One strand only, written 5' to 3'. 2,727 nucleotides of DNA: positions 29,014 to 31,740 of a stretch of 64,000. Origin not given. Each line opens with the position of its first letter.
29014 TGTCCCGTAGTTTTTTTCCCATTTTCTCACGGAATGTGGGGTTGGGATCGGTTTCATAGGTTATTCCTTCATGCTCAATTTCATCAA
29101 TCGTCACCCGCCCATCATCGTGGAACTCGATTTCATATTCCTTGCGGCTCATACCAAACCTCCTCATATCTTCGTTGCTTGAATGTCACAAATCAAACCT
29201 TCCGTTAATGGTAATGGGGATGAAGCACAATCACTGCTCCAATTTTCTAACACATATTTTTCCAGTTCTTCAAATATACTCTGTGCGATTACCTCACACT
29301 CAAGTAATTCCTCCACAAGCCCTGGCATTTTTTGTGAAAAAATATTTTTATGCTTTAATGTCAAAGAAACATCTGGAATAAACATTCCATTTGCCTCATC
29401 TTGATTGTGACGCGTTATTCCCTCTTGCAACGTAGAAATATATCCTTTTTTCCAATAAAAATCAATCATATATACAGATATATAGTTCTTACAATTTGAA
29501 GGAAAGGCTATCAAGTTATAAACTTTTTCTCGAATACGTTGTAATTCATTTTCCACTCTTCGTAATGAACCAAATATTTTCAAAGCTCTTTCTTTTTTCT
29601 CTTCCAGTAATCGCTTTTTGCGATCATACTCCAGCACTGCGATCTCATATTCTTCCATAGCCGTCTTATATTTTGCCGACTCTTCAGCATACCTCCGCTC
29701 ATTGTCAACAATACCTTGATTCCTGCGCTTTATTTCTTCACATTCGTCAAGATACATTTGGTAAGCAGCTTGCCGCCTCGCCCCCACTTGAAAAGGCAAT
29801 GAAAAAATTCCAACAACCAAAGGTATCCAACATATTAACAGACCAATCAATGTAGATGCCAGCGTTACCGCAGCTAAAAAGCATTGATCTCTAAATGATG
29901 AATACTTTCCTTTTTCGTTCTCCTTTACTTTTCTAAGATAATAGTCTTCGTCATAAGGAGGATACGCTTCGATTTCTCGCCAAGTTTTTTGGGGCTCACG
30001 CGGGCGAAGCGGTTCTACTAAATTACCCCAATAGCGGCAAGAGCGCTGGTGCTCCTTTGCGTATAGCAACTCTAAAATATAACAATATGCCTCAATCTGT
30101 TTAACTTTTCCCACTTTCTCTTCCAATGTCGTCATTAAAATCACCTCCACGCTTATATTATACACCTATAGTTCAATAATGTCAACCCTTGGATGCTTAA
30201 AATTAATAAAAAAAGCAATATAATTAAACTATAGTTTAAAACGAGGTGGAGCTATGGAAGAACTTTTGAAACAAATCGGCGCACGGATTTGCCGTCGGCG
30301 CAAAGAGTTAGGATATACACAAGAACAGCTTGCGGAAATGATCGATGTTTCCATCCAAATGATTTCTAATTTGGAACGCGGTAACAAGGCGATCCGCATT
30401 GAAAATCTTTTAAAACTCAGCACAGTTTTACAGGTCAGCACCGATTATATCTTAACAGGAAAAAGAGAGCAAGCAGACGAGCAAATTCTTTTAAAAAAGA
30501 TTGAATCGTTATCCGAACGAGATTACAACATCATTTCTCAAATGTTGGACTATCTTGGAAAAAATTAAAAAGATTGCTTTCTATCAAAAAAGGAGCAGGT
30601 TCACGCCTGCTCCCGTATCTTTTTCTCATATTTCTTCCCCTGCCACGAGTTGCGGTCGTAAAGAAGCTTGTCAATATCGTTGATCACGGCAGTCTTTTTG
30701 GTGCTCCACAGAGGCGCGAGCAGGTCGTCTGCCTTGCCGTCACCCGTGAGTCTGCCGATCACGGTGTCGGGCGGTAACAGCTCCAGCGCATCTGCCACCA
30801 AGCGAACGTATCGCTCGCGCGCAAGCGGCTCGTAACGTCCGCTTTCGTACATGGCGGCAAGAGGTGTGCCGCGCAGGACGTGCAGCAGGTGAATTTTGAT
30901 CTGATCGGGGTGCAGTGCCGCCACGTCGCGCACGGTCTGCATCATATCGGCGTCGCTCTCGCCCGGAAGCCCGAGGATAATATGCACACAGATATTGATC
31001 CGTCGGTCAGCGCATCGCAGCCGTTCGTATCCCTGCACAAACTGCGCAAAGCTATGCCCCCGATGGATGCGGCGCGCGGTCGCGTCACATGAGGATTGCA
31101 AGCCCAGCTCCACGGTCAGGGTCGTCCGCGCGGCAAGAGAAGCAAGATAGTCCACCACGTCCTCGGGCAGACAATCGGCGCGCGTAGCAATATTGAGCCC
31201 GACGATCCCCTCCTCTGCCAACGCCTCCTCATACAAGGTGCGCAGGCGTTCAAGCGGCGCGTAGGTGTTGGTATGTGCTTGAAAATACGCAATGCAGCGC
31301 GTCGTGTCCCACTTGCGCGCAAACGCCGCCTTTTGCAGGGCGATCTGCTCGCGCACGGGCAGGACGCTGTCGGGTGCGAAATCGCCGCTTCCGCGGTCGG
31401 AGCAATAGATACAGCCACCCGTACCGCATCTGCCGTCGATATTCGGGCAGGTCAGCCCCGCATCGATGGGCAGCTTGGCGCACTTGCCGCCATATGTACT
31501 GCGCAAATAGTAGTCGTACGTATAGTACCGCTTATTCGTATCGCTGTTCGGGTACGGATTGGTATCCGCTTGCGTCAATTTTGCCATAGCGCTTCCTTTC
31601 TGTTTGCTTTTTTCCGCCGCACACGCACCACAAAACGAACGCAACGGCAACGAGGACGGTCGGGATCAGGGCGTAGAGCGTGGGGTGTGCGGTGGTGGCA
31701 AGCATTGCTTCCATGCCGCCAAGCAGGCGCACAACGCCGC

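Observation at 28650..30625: AT-rich cassette between two host terminators: Xre repressor + palindromic operator + two-gene operon of unassignable membrane proteins (best candidate for a novel system)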

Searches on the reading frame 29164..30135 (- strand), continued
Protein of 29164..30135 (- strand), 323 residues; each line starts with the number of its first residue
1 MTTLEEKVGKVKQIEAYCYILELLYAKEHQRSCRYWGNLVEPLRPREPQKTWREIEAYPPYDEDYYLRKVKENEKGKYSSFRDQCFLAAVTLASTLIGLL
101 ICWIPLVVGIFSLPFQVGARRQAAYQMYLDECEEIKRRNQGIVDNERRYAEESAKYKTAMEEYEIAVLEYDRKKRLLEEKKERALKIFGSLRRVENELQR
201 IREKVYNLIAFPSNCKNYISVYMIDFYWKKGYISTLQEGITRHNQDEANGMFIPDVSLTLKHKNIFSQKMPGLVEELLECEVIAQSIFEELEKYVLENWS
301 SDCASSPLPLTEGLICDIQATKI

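Call 94: search_protein_families(library=pfam, proteins=[L038:7380-7976:+, L041:3282-3959:+, L039:2794-3093:-, L046:5645-7447:-, L025:3921-6347:+], max_evalue=0.001)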
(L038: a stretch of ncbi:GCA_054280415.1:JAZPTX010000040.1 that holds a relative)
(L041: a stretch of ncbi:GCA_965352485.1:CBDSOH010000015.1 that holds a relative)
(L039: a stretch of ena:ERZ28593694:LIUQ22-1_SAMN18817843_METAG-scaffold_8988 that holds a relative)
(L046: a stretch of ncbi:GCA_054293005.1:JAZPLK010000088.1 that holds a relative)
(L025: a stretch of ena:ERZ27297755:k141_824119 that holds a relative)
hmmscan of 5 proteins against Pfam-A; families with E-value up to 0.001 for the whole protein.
L038:7380-7976:+ (198 aa): 0 families

L041:3282-3959:+ (225 aa): 0 families

L039:2794-3093:- (99 aa): 1 family
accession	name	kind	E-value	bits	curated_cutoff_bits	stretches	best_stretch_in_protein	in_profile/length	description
PF01381.28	HTH_3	-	0.0006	20.2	23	0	25-79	4-53/55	Helix-turn-helix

L046:5645-7447:- (600 aa): 1 family
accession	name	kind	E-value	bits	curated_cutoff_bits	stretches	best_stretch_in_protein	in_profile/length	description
PF13676.11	TIR_2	-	7.5e-08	33.3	28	1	143-219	1-73/122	TIR domain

L025:3921-6347:+ (808 aa): 1 family
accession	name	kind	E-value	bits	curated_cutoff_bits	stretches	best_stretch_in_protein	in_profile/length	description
PF01841.26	Transglut_core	-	7.2e-08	33.1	23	1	265-353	12-108/108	Transglutaminase-like superfamily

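Call 97: search_protein_families(library=pfam, proteins=[P0035, P0033, P0017, P0020], max_evalue=1)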
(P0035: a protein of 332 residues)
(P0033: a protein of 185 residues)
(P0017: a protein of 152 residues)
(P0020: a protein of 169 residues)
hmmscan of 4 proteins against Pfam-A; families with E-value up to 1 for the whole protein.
P0035 (332 aa): 4 families
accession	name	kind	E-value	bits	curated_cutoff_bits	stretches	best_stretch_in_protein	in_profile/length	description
PF14362.11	DUF4407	-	1.7e-05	24.7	31.3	1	109-164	3-60/297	Domain of unknown function (DUF4407)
PF20990.2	DUF2207_C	-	0.046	13.8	33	1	78-161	95-182/247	Predicted membrane protein (DUF2207) C-terminal domain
PF23670.1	PIGBOS1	-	0.37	11.4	27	1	143-158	4-20/54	PIGBOS1-like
PF06522.17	B12D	-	0.39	10.6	21.5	1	141-161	2-22/54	NADH-ubiquinone reductase complex 1 MLRQ subunit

P0033 (185 aa): 2 families
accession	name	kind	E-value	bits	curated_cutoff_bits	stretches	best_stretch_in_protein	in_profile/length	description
PF15379.11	DUF4606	-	0.016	15.8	27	1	46-105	4-63/103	Domain of unknown function (DUF4606)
PF24647.1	Phage_blade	-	0.21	12.1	27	1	38-72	22-55/60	Phage blade protein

P0017 (152 aa): 20 families
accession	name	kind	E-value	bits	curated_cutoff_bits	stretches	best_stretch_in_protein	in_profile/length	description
PF14575.11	EphA2_TM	-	8.1e-05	23.7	28.9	1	12-57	2-51/74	Ephrin type-A receptor 2 transmembrane domain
PF19762.4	DUF6249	-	0.0021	18.5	33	0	12-50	4-41/104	Domain of unknown function (DUF6249)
PF25184.1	YxzE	-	0.0022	19.4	40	1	16-70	6-35/65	YxzE-like putative bacteriocin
PF00001.26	7tm_1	-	0.0055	16.6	30.5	1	10-124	155-228/260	7 transmembrane receptor (rhodopsin family)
PF08374.16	Protocadherin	-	0.014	15.8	26.3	1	11-51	41-84/217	Protocadherin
PF18895.5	T4SS_pilin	-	0.016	15.7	26.6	1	9-42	13-47/71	Type IV secretion system pilin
PF06143.16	Baculo_11_kDa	-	0.019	15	28.4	1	13-46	38-72/84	Baculovirus 11 kDa family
PF03899.21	ATP-synt_I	-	0.023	15.6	25.1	0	5-44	24-63/99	ATP synthase I chain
PF13273.12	DUF4064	-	0.024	15.3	32.1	1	7-97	6-55/102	Protein of unknown function (DUF4064)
PF15102.11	TMEM154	-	0.026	14.8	30.3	1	6-74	60-125/153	TMEM154 protein family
PF23973.1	DUF7299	-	0.029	14.9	27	0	9-54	7-49/77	Family of unknown function (DUF7299)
PF06749.17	DUF1218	-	0.031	15.1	25.3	1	99-149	30-83/95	Protein of unknown function (DUF1218)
PF05961.16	Chordopox_A13L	-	0.055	14.2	24.1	1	22-60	12-52/69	Chordopoxvirus A13L protein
PF16954.10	HRG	-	0.06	14.2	27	0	9-36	4-31/52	Haem-transporter, endosomal/lysosomal, haem-responsive gene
PF20087.4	DUF6479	-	0.065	14.1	25.4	0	7-44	17-52/120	Family of unknown function (DUF6479)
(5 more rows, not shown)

P0020 (169 aa): 3 families
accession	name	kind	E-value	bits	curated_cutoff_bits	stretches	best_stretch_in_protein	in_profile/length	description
PF16996.10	Asp4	-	0.21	12.2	27.7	0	50-70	4-23/55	Accessory secretory protein Sec Asp4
PF20990.2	DUF2207_C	-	0.27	11.4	33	1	28-144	136-194/247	Predicted membrane protein (DUF2207) C-terminal domain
PF10398.14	DUF2443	-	0.69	10.4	25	0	4-73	4-73/79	Protein of unknown function (DUF2443)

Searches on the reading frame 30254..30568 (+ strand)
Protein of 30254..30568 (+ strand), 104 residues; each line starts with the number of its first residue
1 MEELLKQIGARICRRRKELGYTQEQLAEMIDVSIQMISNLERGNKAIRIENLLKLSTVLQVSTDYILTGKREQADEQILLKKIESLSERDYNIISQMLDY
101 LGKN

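Call 4: search_protein_families(library=pfam, proteins=[window:30254-30568:+], max_evalue=1)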
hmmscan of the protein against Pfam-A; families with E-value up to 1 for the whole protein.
window:30254-30568:+ (104 aa): 13 families
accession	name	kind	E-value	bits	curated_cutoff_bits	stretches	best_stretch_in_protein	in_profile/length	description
PF01381.28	HTH_3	-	4.9e-17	62.1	23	1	15-66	4-55/55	Helix-turn-helix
PF12844.13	HTH_19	-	4.5e-10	39.7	30.2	1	9-71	1-63/64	Helix-turn-helix domain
PF13560.12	HTH_31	-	2.3e-07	31.4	27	1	7-63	1-58/64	Helix-turn-helix domain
PF13443.12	HTH_26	-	0.00022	21.9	22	1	16-62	6-53/63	Cro/C1-type HTH DNA-binding domain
PF07022.19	Phage_CI_repr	-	0.00051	20.8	22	1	12-71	3-62/65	Bacteriophage CI repressor helix-turn-helix domain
PF04545.22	Sigma70_r4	-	0.0017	18.3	24.1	1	14-42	14-42/50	Sigma-70, region 4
PF06135.17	IreB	-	0.0034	18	25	1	69-101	10-42/78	IreB regulatory phosphoprotein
PF13744.12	HTH_37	-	0.006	16.8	27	1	7-50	18-62/80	Helix-turn-helix domain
PF13545.12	HTH_Crp_2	-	0.017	15.5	27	1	16-39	18-41/70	Crp-like helix-turn-helix domain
PF13413.12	HTH_25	-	0.017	15.4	24.6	1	14-44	4-34/62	Helix-turn-helix domain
PF06047.16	Nkap_C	-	0.018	15.6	25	1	7-60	21-73/102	NF-kappa-B-activating protein C-terminal domain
PF00157.23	Pou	-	0.033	14.5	27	1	5-58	6-63/72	Pou domain - N-terminal to homeobox domain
PF15731.11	MqsA_antitoxin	-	0.035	14.7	30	1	9-60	71-121/131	Antitoxin component of bacterial toxin-antitoxin system, MqsA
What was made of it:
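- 30254..30568 (+): Xre, 104 aa. It is a Cro/CI-type HTH_3 regulator with a conserved C-terminal helix (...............). Pfam HTH_3 at E = 4.9e-17 (call 4).
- Checked: The ORF at 30254-30568 hits HTH_3 at E = 4.9e-17 (call 4).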

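Call 5: search_protein_families(library=padloc, proteins=[window:30254-30568:+], max_evalue=1)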
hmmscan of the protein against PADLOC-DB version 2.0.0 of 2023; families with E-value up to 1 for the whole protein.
window:30254-30568:+ (104 aa): 29 families (the best 25 are shown)
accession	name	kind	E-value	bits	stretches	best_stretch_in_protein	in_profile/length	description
PDLC04775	PDC-M69A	-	8.2e-16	56.5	1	1-91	1-94/113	-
PDLC04142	capH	-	1e-12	47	1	8-103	7-100/103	capH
PDLC02926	HTH_VI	-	3e-11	41.4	1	9-89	3-83/92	-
PDLC03954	RmrA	-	7.2e-10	36.3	1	8-97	11-101/380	-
PDLC03947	RmrA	-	8.4e-10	36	1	7-78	11-82/383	-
PDLC03951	RmrA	-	1e-08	32.6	1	10-101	11-102/400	-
PDLC03944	RmrA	-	9.1e-08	29.6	1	9-71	8-70/384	-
PDLC03952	RmrA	-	1.5e-07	28.6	1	8-75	23-90/395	-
PDLC03953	RmrA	-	2.4e-07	28.3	1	7-97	5-95/373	-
PDLC03945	RmrA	-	2.4e-07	28.2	1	9-83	4-78/394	-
PDLC03665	Control_protein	-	2.9e-07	28.6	1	15-67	16-69/77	control protein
PDLC03949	RmrA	-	3.5e-07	27.4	1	11-76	6-71/363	-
PDLC03956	RmrA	-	9.2e-07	26.2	1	11-100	12-101/399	-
PDLC03946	RmrA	-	1.2e-05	22.2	1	12-86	9-82/357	-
PDLC03664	Control_protein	-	2.1e-05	22.9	1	7-62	13-68/74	control protein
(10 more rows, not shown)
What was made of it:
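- Closest known: HTH-regulated defence systems in PADLOC. Same: Xre matches the PDC-M69A (8e-16) and CapH (1e-12) regulator models over nearly its full length (call 5).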

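Call 6: search_protein_families(library=phrogs, proteins=[window:30254-30568:+], max_evalue=1)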
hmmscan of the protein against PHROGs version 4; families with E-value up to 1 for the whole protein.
window:30254-30568:+ (104 aa): 54 families (the best 25 are shown)
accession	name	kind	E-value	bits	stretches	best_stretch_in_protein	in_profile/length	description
phrog_8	-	transcription regulation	2.8e-17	64.2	1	6-79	160-228/346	transcriptional regulator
phrog_5823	-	transcription regulation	6.4e-14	52.9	1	7-77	6-77/404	transcriptional regulator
phrog_4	-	transcription regulation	5.6e-13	49.6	1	7-90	132-210/400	transcriptional repressor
phrog_2439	-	transcription regulation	3e-12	47.1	1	5-101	5-101/367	transcriptional regulator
phrog_3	-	transcription regulation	1.5e-11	45.7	1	5-76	86-155/430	transcriptional repressor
phrog_2967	-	transcription regulation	3e-09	37.7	1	6-77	9-81/225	transcriptional regulator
phrog_2328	-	transcription regulation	3e-09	37.7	1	7-74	15-82/128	transcriptional repressor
phrog_1373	-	transcription regulation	7.3e-09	36.8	1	12-88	68-143/166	transcriptional regulator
phrog_4836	-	transcription regulation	7.5e-09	36.4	1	6-87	74-161/194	CII-like regulator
phrog_7396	-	unknown function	3e-07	31.3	1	3-67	11-78/227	-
phrog_6378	-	unknown function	9.5e-07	29.9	1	5-99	6-97/131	-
phrog_6831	-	transcription regulation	1.8e-06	28.8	1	18-57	16-56/68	transcriptional regulator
phrog_17822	-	unknown function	5.2e-06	26.9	1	7-77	7-76/267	-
phrog_2339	-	DNA, RNA and nucleotide metabolism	1.2e-05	26.2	1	7-62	25-81/98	HTH DNA binding protein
phrog_7241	-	transcription regulation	2.5e-05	25.3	1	15-65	69-119/122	transcriptional regulator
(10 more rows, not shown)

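Call 7: search_protein_families(library=ncbifam, proteins=[window:30254-30568:+], max_evalue=1)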
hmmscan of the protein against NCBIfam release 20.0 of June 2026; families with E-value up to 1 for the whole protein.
window:30254-30568:+ (104 aa): 27 families (the best 25 are shown)
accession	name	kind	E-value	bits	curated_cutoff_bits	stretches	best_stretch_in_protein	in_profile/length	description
NF041951.1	phage_RstR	subfamily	2.2e-18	66.5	80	1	8-99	3-97/108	RstR family transcriptional repressor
NF007257.0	PRK09706.1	subfamily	1.2e-15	57.5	101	1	6-94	4-93/135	transcriptional repressor DicA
TIGR03070.1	couple_hipB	subfamily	1.3e-14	53.9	71.65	1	6-59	1-54/58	type II toxin-antitoxin system Y4mF family antitoxin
NF006015.0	PRK08154.1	subfamily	1.7e-10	40.5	204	1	2-92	25-116/314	anaerobic benzoate catabolism transcriptional regulator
NF047948.1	male_kill_WMK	equivalog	3.6e-10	39.8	300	1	5-86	160-242/300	WO male-killing family protein Wmk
NF052239.1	antitox_spr1629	equivalog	3.7e-07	29.6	335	1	9-83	4-78/377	spr1629 family repressor/antitoxin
NF040522.1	VC1465_fam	subfamily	4.8e-05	23.4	70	1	14-49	3-38/111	VC1465 family Xer recombination activation factor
TIGR02607.1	antidote_HigA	equivalog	5.3e-05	23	47.7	1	17-67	17-67/81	HigA family addiction module antitoxin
NF007408.0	PRK09943.1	equivalog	5.7e-05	22.7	211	1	7-82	7-82/185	HTH-type transcriptional regulator PuuR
TIGR00270.2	TIGR00270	equivalog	6.5e-05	22.8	110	1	3-62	71-130/159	multiprotein bridging factor aMBF1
NF041575.1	antitoxPezA_Strep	equivalog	7e-05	22.8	290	1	8-100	2-96/158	type II toxin-antitoxin system antitoxin PezA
NF046032.1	TransRegSlrRBacil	equivalog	7.9e-05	22.8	250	1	11-64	7-59/149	HTH-type transcriptional regulator SlrR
TIGR03830.1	CxxCG_CxxCG_HTH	subfamily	0.00011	22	61.8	1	8-55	66-115/127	type II TA system antitoxin MqsA family protein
NF038139.1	Reg_Aceta_RamB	equivalog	0.00013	20.8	700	1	8-67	3-62/465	acetate metabolism transcriptional regulator RamB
NF041677.1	trans_regClgR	equivalog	0.00023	21.2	170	1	3-77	3-78/113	transcriptional regulator ClgR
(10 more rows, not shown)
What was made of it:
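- On RstR-family phage repressors (NCBIfam NF041951): 66.5 bits (call 7).
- Closest known: Cro/CI-type. Different: It falls below the NCBIfam cut-offs for RstR (66.5 against 80 bits) and DicA (57.5 against 101 bits) (call 7).
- Xre gives sub-threshold matches to HipB/Y4mF-type and PezA antitoxin models (call 7). It hits the RstR and DicA subfamily models below their cut-offs (call 7).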

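Call 60: search_dna_similar(query=window:30254-30568:+, collection=phages, mode=protein, max_evalue=1e-8, max_rows=15)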
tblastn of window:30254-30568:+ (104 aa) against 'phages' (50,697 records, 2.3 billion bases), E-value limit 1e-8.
Records with a match: 2; places in all: 2; records where one place covers at least 80% of the query: 0.
Best place of each record, by identity: <60% 2.
By first word of the organism name: Bacteriophage 2.
By host as written in the record: - 2.
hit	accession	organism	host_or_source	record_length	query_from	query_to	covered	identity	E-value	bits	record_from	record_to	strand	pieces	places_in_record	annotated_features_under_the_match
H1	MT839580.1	Bacteriophage sp.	human fecal samples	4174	5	70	63%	52.9%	4e-11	63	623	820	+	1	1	record has no annotation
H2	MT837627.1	Bacteriophage sp.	human fecal samples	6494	11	81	68%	35.2%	6e-9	57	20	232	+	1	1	record has no annotation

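Call 61: search_dna_similar(query=window:30254-30568:+, collection=plasmids, mode=protein, max_evalue=1e-8, max_rows=15)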
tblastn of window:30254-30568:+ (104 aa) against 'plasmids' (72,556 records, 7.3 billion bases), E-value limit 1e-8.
Records with a match: 4; places in all: 4; records where one place covers at least 80% of the query: 3.
Best place of each record, by identity: <60% 4.
By first word of the organism name: Clostridioides 2; Subdoligranulum 1; Bacillus 1.
By predicted mobility (MOB-suite, as given by PLSDB): non-mobilizable 4.
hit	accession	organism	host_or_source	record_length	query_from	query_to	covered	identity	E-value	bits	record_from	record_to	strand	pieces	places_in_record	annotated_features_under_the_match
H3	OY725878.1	Subdoligranulum variabile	-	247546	1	99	95%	44.4%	3e-18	85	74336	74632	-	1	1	record has no annotation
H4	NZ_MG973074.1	Clostridioides difficile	hospital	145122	2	104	99%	36.8%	4e-10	62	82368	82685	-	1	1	helix-turn-helix transcriptional regulator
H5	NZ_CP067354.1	Clostridioides sp. ES-S-0173-01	soil,soil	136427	2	104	99%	36.8%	2e-9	60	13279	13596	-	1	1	helix-turn-helix transcriptional regulator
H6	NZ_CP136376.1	Bacillus mycoides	whole organism,soil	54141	8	67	58%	46.7%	8e-9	58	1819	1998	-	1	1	helix-turn-helix transcriptional regulator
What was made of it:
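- Tried and rejected: For Xre the best matches were 53% identity over 63% of the protein in phages and 44% over 95% in plasmids (calls 60, 61).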

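Call 90: search_solved_structures(query=window:30254-30568:+, max_evalue=0.00001)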
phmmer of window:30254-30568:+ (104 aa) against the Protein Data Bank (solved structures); distinct sequences matched with E-value up to 0.00001: 5.
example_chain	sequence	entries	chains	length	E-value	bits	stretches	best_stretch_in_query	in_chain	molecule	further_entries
7t8i_A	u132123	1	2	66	1.1e-08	38.6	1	7-67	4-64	Phage element (ICEBs1)transcriptional regulator (Xre family)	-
1adr_A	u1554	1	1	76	3.1e-08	37.2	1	8-74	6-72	P22 C2 REPRESSOR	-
2r1j_L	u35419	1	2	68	1.2e-07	35.3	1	8-69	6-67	Repressor protein C2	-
3jxb_C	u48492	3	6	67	1.2e-07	35.3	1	8-69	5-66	Repressor protein C2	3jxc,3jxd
8tac_A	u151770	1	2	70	2e-07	34.6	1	5-61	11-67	DBP48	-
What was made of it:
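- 30254..30568 (+): The closest solved structures are ICEBs1 ImmR and P22 C2 (call 90).
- Closest known: Cro/CI-type. Same: It is a small HTH_3 protein (call 4) whose closest solved relatives are ImmR and P22 C2 (call 90).
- Its nearest solved relatives are ICEBs1 ImmR and P22 C2 (call 90).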

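Call 93: find_related_loci(query=A6, collection=viral_contigs, flank=4000)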
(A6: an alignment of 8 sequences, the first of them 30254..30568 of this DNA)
Query A6 (104 aa) in viral_contigs; peptide patterns used: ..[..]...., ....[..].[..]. (x = any residue, [..] = any of these).
195 stretches matched a pattern; 1 encode a relative of the query (tblastn E <= 1e-3); 1 distinct loci.
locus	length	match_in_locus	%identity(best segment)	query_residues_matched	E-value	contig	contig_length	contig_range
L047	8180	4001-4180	32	8-67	4e-6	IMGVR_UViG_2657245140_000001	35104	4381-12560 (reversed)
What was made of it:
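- Tried and rejected: An IMG/VR scan with the Xre profile found one hit at 32% identity (call 93).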

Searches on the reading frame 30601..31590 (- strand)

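Call 4: search_protein_families(library=pfam, proteins=[window:30601-31590:-], max_evalue=1)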
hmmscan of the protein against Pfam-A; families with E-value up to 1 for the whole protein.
window:30601-31590:- (329 aa): 2 families
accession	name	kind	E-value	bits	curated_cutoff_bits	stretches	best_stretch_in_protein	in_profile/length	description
PF16199.10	Radical_SAM_C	-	5.9e-30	103.6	31.9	1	228-310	1-83/85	Radical_SAM C-terminal domain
PF04055.27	Radical_SAM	-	4.6e-15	56.6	29.5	1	57-222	8-165/166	Radical SAM superfamily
